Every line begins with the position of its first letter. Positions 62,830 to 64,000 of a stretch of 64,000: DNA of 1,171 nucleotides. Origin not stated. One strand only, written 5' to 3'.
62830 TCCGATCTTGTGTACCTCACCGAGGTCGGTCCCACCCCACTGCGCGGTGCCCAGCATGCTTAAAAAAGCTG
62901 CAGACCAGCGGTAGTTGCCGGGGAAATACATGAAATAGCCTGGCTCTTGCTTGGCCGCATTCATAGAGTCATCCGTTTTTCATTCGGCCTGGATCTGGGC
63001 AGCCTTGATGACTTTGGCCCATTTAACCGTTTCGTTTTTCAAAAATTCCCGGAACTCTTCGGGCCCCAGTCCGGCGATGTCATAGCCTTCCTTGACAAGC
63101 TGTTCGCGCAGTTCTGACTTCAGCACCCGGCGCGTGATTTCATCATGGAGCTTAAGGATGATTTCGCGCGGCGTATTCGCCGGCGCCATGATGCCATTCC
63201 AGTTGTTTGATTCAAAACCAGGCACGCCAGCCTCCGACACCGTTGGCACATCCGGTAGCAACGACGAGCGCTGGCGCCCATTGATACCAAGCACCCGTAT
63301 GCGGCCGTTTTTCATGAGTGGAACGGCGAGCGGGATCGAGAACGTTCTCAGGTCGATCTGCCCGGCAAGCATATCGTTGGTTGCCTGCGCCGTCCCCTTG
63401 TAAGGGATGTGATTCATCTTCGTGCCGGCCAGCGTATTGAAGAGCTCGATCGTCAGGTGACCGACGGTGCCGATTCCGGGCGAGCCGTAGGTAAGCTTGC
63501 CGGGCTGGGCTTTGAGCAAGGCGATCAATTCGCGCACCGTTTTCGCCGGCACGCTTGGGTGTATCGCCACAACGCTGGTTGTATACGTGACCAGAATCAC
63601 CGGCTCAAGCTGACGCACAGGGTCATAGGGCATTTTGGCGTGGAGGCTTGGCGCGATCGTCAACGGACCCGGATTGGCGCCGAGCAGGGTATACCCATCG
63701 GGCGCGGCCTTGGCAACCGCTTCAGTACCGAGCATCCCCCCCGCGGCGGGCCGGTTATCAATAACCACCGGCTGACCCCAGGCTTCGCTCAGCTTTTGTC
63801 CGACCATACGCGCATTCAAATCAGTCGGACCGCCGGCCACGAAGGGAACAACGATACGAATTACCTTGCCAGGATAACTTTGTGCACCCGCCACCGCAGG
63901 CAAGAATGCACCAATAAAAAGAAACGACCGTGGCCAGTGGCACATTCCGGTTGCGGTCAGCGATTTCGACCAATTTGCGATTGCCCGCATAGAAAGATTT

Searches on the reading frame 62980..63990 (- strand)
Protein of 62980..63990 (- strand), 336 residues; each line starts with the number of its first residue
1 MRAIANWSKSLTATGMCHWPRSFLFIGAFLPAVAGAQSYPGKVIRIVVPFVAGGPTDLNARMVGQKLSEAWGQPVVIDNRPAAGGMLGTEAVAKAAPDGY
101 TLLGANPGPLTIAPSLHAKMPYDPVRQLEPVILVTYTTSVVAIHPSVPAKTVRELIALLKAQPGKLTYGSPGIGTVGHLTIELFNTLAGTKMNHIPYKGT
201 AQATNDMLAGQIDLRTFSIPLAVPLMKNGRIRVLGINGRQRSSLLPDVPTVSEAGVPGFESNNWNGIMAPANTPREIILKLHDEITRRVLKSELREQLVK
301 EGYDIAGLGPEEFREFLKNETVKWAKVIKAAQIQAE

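Call 22: search_protein_families(library=pfam, proteins=[window:62980-63990:-])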
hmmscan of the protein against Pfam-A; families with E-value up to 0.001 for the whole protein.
window:62980-63990:- (336 aa): 1 family
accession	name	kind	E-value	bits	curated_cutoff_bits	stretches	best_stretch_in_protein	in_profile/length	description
PF03401.19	TctC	-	8.2e-75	252.3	27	1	60-331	2-272/274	Tripartite tricarboxylate transporter family receptor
